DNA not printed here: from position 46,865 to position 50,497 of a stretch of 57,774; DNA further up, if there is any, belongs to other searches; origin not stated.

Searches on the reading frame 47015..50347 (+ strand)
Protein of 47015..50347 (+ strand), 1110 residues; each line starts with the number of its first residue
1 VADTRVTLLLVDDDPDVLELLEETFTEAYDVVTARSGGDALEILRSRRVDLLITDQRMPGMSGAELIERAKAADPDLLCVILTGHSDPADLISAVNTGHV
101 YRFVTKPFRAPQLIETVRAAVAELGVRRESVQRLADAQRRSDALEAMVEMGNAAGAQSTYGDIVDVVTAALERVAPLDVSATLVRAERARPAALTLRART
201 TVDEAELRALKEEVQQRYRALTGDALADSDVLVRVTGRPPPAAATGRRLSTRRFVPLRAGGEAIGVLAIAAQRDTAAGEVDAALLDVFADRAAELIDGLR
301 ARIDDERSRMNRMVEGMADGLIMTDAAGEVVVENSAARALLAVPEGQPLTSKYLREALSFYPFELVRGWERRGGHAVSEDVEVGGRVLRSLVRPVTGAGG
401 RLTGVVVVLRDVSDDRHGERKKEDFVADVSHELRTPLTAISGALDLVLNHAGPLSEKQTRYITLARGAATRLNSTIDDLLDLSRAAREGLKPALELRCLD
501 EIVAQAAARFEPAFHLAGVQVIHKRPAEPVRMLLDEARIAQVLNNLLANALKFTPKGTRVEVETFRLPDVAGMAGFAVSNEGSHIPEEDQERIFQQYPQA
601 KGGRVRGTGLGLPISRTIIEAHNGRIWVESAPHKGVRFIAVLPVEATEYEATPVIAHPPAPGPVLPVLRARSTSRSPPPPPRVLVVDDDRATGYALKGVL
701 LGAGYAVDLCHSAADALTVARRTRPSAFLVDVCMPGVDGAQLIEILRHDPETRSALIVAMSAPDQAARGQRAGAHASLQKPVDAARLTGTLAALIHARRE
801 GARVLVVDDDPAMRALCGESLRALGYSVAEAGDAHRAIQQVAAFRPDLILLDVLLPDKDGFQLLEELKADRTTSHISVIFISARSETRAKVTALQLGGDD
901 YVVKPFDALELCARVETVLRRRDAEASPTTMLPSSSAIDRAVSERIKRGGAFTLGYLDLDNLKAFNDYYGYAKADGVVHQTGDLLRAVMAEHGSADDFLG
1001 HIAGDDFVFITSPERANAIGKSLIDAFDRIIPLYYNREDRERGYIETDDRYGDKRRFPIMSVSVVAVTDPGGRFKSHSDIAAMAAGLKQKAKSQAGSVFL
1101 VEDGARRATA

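Call 26: search_protein_families(library=pfam, proteins=[window:47015-50347:+], max_evalue=0.01)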
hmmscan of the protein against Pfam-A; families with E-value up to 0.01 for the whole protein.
window:47015-50347:+ (1110 aa): 8 families
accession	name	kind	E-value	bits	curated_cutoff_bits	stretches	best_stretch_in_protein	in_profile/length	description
PF00072.30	Response_reg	-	1.9e-72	241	30.2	3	804-915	1-110/111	Response regulator receiver domain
PF02518.31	HATPase_c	-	4.4e-24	85.5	26.4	1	535-645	2-110/111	Histidine kinase-, DNA gyrase B-, and HSP90-like ATPase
PF00512.31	HisKA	-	1.4e-18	67.1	26.9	1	422-485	2-63/66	His Kinase A (phospho-acceptor) domain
PF00989.32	PAS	-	5.5e-08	33.3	22.6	1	309-412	2-113/113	PAS fold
PF00990.26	GGDEF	-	1.2e-07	32.1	23.8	1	936-1012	13-89/161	Diguanylate cyclase, GGDEF domain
PF13492.12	GAF_3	-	6.2e-05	23.9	27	1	210-296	46-127/129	GAF domain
PF13185.12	GAF_2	-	0.00016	22.3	28.6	1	163-297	4-136/136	GAF domain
PF08448.16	PAS_4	-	0.0046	17.6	23.1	0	316-416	3-109/110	PAS fold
